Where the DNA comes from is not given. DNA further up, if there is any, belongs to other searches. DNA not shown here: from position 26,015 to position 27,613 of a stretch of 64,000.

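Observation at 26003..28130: Orphan coiled-coil / TM-hairpin protein wedged between the rplM-rpsI operon and malQ, with a full-length antisense shadow ORF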

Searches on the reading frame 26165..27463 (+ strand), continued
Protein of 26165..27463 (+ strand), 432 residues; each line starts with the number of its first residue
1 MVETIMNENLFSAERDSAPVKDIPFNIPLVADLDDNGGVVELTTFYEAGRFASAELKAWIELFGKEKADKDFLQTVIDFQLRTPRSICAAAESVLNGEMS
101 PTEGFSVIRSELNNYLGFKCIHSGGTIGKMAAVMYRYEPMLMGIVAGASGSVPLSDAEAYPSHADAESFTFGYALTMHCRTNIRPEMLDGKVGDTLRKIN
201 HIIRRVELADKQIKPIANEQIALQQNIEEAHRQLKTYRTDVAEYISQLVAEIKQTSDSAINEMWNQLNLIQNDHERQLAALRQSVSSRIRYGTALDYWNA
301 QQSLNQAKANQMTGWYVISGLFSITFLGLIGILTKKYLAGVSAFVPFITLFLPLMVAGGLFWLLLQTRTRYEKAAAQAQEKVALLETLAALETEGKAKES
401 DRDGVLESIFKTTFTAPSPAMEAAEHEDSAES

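Call 71: search_protein_families(library=padloc, proteins=[P0171, P0185, P0140, P0150, P0167, P0125, P0160, P0090, P0088, P0166], max_evalue=0.001)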
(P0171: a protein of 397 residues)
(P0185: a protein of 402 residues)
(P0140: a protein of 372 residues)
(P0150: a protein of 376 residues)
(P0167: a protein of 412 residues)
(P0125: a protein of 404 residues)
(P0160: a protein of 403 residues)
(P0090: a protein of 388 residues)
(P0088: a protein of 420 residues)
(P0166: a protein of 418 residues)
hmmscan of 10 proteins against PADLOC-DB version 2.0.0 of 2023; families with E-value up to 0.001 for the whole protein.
P0171 (397 aa): 1 family
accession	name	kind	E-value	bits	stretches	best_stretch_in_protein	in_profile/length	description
PDLC02354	AbiZ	-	2e-12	45.2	1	173-396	203-397/398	AbiZ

P0185 (402 aa): 1 family
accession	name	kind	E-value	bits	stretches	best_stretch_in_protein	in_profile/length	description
PDLC02354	AbiZ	-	1.5e-27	95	1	160-383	170-384/398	AbiZ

P0140 (372 aa): 1 family
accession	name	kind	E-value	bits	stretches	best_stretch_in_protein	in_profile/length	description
PDLC02354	AbiZ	-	7.4e-15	53.2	1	146-368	183-393/398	AbiZ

P0150 (376 aa): 0 families

P0167 (412 aa): 1 family
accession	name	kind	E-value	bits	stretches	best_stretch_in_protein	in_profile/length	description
PDLC02354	AbiZ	-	1e-24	85.7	1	30-408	49-395/398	AbiZ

P0125 (404 aa): 1 family
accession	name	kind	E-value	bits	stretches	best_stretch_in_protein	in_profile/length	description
PDLC02354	AbiZ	-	9e-11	39.8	1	160-399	180-393/398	AbiZ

P0160 (403 aa): 1 family
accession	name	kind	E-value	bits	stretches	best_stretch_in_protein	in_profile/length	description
PDLC02354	AbiZ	-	2e-22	78.1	1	168-397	173-392/398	AbiZ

P0090 (388 aa): 1 family
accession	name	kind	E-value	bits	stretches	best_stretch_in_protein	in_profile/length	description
PDLC02354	AbiZ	-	1e-16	59.3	1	160-373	174-385/398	AbiZ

P0088 (420 aa): 1 family
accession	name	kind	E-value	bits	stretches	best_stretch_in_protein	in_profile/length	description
PDLC02354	AbiZ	-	1.6e-07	29.1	1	179-390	166-373/398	AbiZ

P0166 (418 aa): 1 family
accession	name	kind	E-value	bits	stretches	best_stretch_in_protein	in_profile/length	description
PDLC02354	AbiZ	-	1.3e-15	55.7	1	169-402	158-384/398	AbiZ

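Call 72: search_dna_similar(query=P0167, collection=plasmids, mode=protein, max_evalue=0.01, max_rows=15)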
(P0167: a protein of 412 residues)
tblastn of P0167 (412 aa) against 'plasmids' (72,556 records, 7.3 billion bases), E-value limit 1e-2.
Records with a match: 7; places in all: 7; records where one place covers at least 80% of the query: 4.
Best place of each record, by identity: >=99% 1; <60% 6.
By first word of the organism name: Vibrio 3; Sutcliffiella 1; Acinetobacter 1; Lactococcus 1; Lactiplantibacillus 1.
By predicted mobility (MOB-suite, as given by PLSDB): mobilizable 4; non-mobilizable 3.
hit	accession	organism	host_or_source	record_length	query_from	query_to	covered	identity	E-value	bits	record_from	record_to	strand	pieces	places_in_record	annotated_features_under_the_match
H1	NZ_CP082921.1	Sutcliffiella horikoshii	cell culture,water from a container for ...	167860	1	412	100%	100.0%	0e+0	822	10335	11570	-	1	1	DUF6161 domain-containing protein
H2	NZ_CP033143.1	Vibrio parahaemolyticus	Penaeus vannamei,hepatopancrease,shrimp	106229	17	409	95%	27.0%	4e-23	109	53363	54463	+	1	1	DUF6161 domain-containing protein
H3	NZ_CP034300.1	Vibrio parahaemolyticus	Penaeus vannamei,AHPND infected ...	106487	17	409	95%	27.0%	4e-23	109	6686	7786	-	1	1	DUF6161 domain-containing protein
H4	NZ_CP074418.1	Vibrio parahaemolyticus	Penaeus vannamei,Pure bacterial culture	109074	19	398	83%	29.6%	3e-19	121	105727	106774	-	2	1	DUF6161 domain-containing protein (x2)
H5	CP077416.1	Acinetobacter junii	cell culture,soil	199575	155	406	61%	34.5%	7e-29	126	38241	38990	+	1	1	record has no annotation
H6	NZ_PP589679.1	Lactococcus sp.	Bacterial culture,Dairy environment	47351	225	412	46%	24.5%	3e-11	73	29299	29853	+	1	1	DUF6161 domain-containing protein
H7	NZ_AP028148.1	Lactiplantibacillus plantarum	-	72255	230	396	41%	24.0%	6e-5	53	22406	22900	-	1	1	DUF6161 domain-containing protein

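Call 73: search_dna_similar(query=P0185, collection=plasmids, mode=protein, max_evalue=0.01, max_rows=15)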
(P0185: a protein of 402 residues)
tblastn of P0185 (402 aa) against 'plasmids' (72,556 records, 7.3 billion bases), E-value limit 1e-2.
Records with a match: 7; places in all: 7; records where one place covers at least 80% of the query: 1.
Best place of each record, by identity: <60% 7.
By first word of the organism name: Vibrio 3; Acinetobacter 1; Sutcliffiella 1; Lactococcus 1; Lactiplantibacillus 1.
By predicted mobility (MOB-suite, as given by PLSDB): mobilizable 4; non-mobilizable 3.
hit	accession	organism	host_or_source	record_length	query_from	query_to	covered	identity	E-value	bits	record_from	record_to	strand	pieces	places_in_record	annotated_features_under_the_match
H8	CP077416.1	Acinetobacter junii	cell culture,soil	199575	24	402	94%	29.2%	1e-30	132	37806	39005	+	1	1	record has no annotation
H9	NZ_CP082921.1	Sutcliffiella horikoshii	cell culture,water from a container for ...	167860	208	400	48%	39.0%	1e-32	137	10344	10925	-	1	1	DUF6161 domain-containing protein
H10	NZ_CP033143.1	Vibrio parahaemolyticus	Penaeus vannamei,hepatopancrease,shrimp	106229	215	401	47%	33.9%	2e-20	100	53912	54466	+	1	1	DUF6161 domain-containing protein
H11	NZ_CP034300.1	Vibrio parahaemolyticus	Penaeus vannamei,AHPND infected ...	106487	215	401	47%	33.9%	2e-20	100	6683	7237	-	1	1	DUF6161 domain-containing protein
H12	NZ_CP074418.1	Vibrio parahaemolyticus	Penaeus vannamei,Pure bacterial culture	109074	215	401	37%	38.8%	6e-17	114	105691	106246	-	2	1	DUF6161 domain-containing protein (x2)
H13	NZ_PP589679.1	Lactococcus sp.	Bacterial culture,Dairy environment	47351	185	399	53%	26.2%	4e-15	85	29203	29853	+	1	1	DUF6161 domain-containing protein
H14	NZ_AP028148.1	Lactiplantibacillus plantarum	-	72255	233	378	36%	34.0%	8e-8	62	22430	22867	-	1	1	DUF6161 domain-containing protein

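Call 74: get_annotated_region(hit=H13, flank=6000)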
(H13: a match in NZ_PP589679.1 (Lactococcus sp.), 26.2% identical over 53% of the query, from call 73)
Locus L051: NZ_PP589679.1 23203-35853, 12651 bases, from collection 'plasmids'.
description: Lactococcus sp. strain UCCL629 plasmid pUCCL629C, complete sequence
organism: Lactococcus sp. (NCBI taxid 44273)
taxonomy: Bacteria; Bacillota; Bacilli; Lactobacillales; Streptococcaceae; Lactococcus; Lactococcus sp.
host: -; source: Bacterial culture,Dairy environment; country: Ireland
typing (MOB-suite, as given by PLSDB): mobilizable; replicon rep_cluster_570; relaxase MOBQ
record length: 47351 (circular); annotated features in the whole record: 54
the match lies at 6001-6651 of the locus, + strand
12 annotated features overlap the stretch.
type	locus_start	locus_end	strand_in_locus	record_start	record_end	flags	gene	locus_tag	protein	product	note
CDS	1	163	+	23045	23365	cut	-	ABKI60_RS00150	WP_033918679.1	hypothetical protein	-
CDS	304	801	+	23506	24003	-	-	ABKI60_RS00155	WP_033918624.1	hypothetical protein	-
CDS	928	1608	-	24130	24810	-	-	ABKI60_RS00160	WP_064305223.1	IS6-like element ISS1S family transposase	GO:0006313 - DNA transposition [Evidence IEA]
CDS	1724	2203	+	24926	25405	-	-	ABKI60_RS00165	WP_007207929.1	AAA family ATPase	-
CDS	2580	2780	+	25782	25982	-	-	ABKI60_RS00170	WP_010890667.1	hypothetical protein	-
CDS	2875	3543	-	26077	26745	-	-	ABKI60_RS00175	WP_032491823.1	hypothetical protein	-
CDS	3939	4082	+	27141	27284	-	pepG1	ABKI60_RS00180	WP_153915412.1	type I toxin-antitoxin system toxin PepG1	-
CDS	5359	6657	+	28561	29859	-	-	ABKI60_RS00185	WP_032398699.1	DUF6161 domain-containing protein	-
CDS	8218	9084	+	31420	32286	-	-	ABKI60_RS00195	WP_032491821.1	site-specific integrase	GO:0015074 - DNA integration [Evidence IEA]; GO:0006310 - DNA recombination [Evidence IEA]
CDS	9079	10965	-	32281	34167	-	-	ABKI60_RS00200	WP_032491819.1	AbiA family abortive infection protein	-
CDS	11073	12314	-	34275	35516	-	-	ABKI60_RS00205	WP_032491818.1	hypothetical protein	-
CDS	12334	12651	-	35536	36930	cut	-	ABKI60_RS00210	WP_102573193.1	LlaJI family restriction endonuclease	-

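Call 75: get_annotated_region(hit=H2, flank=6000)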
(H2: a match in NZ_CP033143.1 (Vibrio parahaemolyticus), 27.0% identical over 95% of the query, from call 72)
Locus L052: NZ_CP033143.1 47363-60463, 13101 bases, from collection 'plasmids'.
description: Vibrio parahaemolyticus strain 160807 plasmid pVPWZ1, complete sequence
organism: Vibrio parahaemolyticus (NCBI taxid 670)
taxonomy: Bacteria; Pseudomonadota; Gammaproteobacteria; Vibrionales; Vibrionaceae; Vibrio; Vibrio parahaemolyticus
host: -; source: Penaeus vannamei,hepatopancrease,shrimp; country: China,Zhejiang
typing (MOB-suite, as given by PLSDB): mobilizable; replicon rep_cluster_557; relaxase MOBC
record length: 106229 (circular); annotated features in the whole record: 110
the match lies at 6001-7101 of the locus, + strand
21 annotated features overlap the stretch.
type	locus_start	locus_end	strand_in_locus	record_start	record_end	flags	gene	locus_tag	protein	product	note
CDS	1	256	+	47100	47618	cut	-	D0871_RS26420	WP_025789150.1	hypothetical protein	-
CDS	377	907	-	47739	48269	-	-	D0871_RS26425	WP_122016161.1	hypothetical protein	-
CDS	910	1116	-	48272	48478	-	-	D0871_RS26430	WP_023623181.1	hypothetical protein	-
CDS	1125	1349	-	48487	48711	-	-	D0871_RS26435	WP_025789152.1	hypothetical protein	-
CDS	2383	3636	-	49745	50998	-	-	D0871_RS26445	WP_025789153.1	DUF6602 domain-containing protein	-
CDS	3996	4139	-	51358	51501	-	-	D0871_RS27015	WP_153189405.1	hypothetical protein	-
CDS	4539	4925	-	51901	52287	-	-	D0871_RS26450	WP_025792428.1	hypothetical protein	-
CDS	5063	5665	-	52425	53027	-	-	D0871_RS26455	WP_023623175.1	recombinase family protein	GO:0006310 - DNA recombination [Evidence IEA]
CDS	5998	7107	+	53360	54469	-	-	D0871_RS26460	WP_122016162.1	DUF6161 domain-containing protein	-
CDS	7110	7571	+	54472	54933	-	-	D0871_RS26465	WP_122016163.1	hypothetical protein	-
CDS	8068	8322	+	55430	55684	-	-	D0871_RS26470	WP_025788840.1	type II toxin-antitoxin system Phd/YefM family antitoxin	GO:0045927 - positive regulation of growth [Evidence IEA]; GO:0006355 - regulation of DNA-templated transcription ...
CDS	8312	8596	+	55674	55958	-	-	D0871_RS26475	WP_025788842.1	type II toxin-antitoxin system RelE/ParE family toxin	GO:0030541 - plasmid partitioning [Evidence IEA]; GO:0051290 - protein heterotetramerization [Evidence IEA]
CDS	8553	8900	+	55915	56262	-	-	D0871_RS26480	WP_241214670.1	hypothetical protein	-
CDS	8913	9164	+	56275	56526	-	-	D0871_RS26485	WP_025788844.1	hypothetical protein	-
CDS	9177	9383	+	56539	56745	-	-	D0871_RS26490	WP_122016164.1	hypothetical protein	-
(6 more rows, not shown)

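Call 76: search_protein_families(library=padloc, proteins=[L051:5359-6657:+, L052:5998-7107:+], max_evalue=0.001)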
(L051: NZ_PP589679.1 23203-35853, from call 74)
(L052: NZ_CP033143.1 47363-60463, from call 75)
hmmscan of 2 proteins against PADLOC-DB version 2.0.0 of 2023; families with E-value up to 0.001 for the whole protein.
L051:5359-6657:+ (432 aa): 1 family
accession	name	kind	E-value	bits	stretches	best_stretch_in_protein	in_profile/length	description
PDLC02354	AbiZ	-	2.6e-166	551.9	1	1-429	1-397/398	AbiZ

L052:5998-7107:+ (369 aa): 1 family
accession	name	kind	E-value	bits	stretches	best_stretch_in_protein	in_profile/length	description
PDLC02354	AbiZ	-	8.3e-16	56.3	1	168-353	204-385/398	AbiZ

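Call 88: find_related_loci(query=A1, collection=viral_contigs, flank=5000)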
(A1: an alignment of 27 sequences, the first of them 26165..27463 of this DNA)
Query A1 (432 aa) in viral_contigs; peptide patterns used: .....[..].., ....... (x = any residue, [..] = any of these).
56 stretches matched a pattern, but none encodes a relative of the query by tblastn (E <= 1e-3).

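Call 89: get_annotated_region(hit=H1, flank=6000)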
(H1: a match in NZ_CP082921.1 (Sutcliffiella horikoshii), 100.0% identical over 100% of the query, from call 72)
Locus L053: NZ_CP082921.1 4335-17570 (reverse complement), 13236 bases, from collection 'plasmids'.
description: Sutcliffiella horikoshii strain BAT plasmid pBH-BAT-167, complete sequence
organism: Sutcliffiella horikoshii (NCBI taxid 79883)
taxonomy: Bacteria; Bacillota; Bacilli; Bacillales; Bacillaceae; Sutcliffiella; Sutcliffiella horikoshii
host: -; source: cell culture,water from a container for water evaporation; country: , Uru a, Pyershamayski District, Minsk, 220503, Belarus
typing (MOB-suite, as given by PLSDB): non-mobilizable
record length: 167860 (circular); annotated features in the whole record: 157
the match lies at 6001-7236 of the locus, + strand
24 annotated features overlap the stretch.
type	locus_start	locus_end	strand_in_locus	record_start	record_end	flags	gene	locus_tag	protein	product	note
CDS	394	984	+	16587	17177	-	-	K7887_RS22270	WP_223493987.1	hypothetical protein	-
CDS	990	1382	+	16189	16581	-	-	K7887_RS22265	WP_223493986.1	hypothetical protein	-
CDS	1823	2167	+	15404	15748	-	-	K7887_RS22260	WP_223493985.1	hypothetical protein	-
CDS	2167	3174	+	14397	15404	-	-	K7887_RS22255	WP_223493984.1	helix-turn-helix domain-containing protein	-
CDS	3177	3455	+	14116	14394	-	-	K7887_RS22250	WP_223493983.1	hypothetical protein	-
CDS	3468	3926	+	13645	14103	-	-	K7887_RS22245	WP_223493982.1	DUF5348 domain-containing protein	-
CDS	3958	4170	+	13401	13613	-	-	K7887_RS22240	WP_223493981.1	RNA chaperone Hfq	GO:0006355 - regulation of DNA-templated transcription [Evidence IEA]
CDS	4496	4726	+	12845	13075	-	-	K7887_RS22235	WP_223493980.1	helix-turn-helix transcriptional regulator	-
CDS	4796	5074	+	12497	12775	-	-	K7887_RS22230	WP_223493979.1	hypothetical protein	-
CDS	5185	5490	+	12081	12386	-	-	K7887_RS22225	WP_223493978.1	hypothetical protein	-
CDS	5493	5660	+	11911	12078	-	-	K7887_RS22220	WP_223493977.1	hypothetical protein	-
CDS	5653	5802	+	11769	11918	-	-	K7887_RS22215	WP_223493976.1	hypothetical protein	-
CDS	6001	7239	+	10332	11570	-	-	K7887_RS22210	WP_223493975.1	DUF6161 domain-containing protein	-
CDS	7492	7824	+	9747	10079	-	-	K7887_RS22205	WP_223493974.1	DUF4257 domain-containing protein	-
CDS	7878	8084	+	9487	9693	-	-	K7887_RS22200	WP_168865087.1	hypothetical protein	-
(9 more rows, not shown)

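Call 90: get_annotated_region(hit=H7, flank=6000)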
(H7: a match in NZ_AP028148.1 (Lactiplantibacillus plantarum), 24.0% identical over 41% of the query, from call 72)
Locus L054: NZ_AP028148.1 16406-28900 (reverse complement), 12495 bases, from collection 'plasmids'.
description: Lactiplantibacillus plantarum strain AWA2013 plasmid pAWA2013_2, complete sequence
organism: Lactiplantibacillus plantarum (NCBI taxid 1590)
taxonomy: Bacteria; Bacillota; Bacilli; Lactobacillales; Lactobacillaceae; Lactiplantibacillus; Lactiplantibacillus plantarum
host: -; source: -; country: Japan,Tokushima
typing (MOB-suite, as given by PLSDB): mobilizable; replicon rep_cluster_167; relaxase MOBP
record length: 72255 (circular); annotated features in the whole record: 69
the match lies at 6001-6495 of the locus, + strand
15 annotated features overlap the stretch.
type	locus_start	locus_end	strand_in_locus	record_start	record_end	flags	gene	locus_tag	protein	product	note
CDS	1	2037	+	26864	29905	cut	-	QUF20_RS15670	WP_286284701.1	isopeptide-forming domain-containing fimbrial protein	-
CDS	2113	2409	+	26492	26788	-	-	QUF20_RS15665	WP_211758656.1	DUF5839 family protein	-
CDS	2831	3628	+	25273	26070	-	-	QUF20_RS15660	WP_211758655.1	hypothetical protein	-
CDS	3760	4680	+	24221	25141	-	-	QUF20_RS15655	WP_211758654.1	hypothetical protein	-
CDS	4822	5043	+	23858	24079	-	-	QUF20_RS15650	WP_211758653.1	IS3 family transposase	GO:0015074 - DNA integration [Evidence IEA]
CDS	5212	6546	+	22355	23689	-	-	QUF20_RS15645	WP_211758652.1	DUF6161 domain-containing protein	-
CDS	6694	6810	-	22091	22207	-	-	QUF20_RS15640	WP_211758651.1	putative holin-like toxin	-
CDS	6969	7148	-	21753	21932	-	-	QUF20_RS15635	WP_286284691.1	hypothetical protein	-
CDS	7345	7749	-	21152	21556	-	-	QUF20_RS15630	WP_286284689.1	hypothetical protein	-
CDS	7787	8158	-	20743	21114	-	-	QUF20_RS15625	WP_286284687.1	PadR family transcriptional regulator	-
CDS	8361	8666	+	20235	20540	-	-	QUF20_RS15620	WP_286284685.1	DUF6442 family protein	-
CDS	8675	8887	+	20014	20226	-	-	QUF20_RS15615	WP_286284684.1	helix-turn-helix transcriptional regulator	-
CDS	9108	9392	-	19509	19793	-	-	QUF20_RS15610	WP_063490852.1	helix-turn-helix transcriptional regulator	-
CDS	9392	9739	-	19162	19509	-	-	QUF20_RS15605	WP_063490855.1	type II toxin-antitoxin system RelE/ParE family toxin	-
CDS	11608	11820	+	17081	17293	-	-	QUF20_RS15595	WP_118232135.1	hypothetical protein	-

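Call 91: search_protein_families(library=ncbifam, proteins=[L006:5051-5968:+, L008:1339-2007:+, L051:5359-6657:+, P0058, P0167], max_evalue=0.001)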
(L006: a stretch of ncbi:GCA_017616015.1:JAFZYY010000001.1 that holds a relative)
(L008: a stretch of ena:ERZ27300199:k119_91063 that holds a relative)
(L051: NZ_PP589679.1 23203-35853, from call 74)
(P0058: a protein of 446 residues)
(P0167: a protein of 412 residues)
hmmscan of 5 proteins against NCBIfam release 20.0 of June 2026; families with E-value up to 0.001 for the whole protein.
L006:5051-5968:+ (305 aa): 10 families
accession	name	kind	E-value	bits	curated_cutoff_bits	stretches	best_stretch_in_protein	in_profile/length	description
TIGR04182.1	glyco_TIGR04182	equivalog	3.2e-48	164.6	325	1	4-245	1-242/293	S-layer glycoprotein N-glycosyltransferase AglJ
NF041391.1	DPhHxTase_Halo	equivalog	1.7e-22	79.5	375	1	11-225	3-213/213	dolichyl-phosphate hexose transferase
NF058614.1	PPMAGASynPpgS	equivalog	1.2e-17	64.1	370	1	5-215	2-217/226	polyprenyl-phospho-N-acetylgalactosaminyl synthase PpgS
NF010496.0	PRK13915.1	equivalog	2.3e-11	43.4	262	1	3-105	31-146/307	glucosyl-3-phosphoglycerate synthase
NF007986.1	PRK10714.1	equivalog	1.3e-08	34.3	529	1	4-169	7-179/316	undecaprenyl-phosphate 4-deoxy-4-formamido-L-arabinose transferase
TIGR03937.1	PgaC_IcaA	equivalog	2.5e-08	33.3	422.3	1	4-104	46-153/407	poly-beta-1,6-N-acetyl-D-glucosamine synthase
NF047588.1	GlcsyltransPgfSStrep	equivalog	2e-07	30.6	500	1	4-163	2-168/308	glycosyltransferase PgfS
TIGR04283.1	glyco_like_mftF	equivalog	3e-07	30.3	182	1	6-70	2-66/221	TIGR04283 family arsenosugar biosynthesis glycosyltransferase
NF053846.1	glyco_with_XrtP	equivalog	2.8e-06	26.3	520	1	7-52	45-90/440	XrtP-associated glycosyltransferase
NF041865.1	EpsU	equivalog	0.00023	20.3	700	1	5-80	41-122/394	exopolysaccharide biosynthesis GT2 family glycosyltransferase EpsU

L008:1339-2007:+ (222 aa): 8 families
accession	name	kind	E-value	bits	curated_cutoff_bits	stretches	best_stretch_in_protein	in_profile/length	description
TIGR04182.1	glyco_TIGR04182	equivalog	1.1e-44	153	325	1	4-219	2-217/293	S-layer glycoprotein N-glycosyltransferase AglJ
NF041391.1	DPhHxTase_Halo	equivalog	2.5e-20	72.4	375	1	12-219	5-208/213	dolichyl-phosphate hexose transferase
NF058614.1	PPMAGASynPpgS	equivalog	7.2e-13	48.5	370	1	6-188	4-192/226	polyprenyl-phospho-N-acetylgalactosaminyl synthase PpgS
NF010496.0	PRK13915.1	equivalog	9.2e-10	38.1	262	1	2-102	31-140/307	glucosyl-3-phosphoglycerate synthase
TIGR04283.1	glyco_like_mftF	equivalog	6.1e-07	29.2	182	1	4-88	1-85/221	TIGR04283 family arsenosugar biosynthesis glycosyltransferase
NF053846.1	glyco_with_XrtP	equivalog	6.1e-07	28.5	520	1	6-52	45-91/440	XrtP-associated glycosyltransferase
TIGR03937.1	PgaC_IcaA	equivalog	0.00016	20.7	422.3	1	2-100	45-150/407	poly-beta-1,6-N-acetyl-D-glucosamine synthase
TIGR03469.1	HpnB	hypoth_equivalog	0.00019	20.6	379.25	1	3-57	45-101/386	hopene-associated glycosyltransferase HpnB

L051:5359-6657:+ (432 aa): 0 families

P0058 (446 aa): 0 families

P0167 (412 aa): 0 families
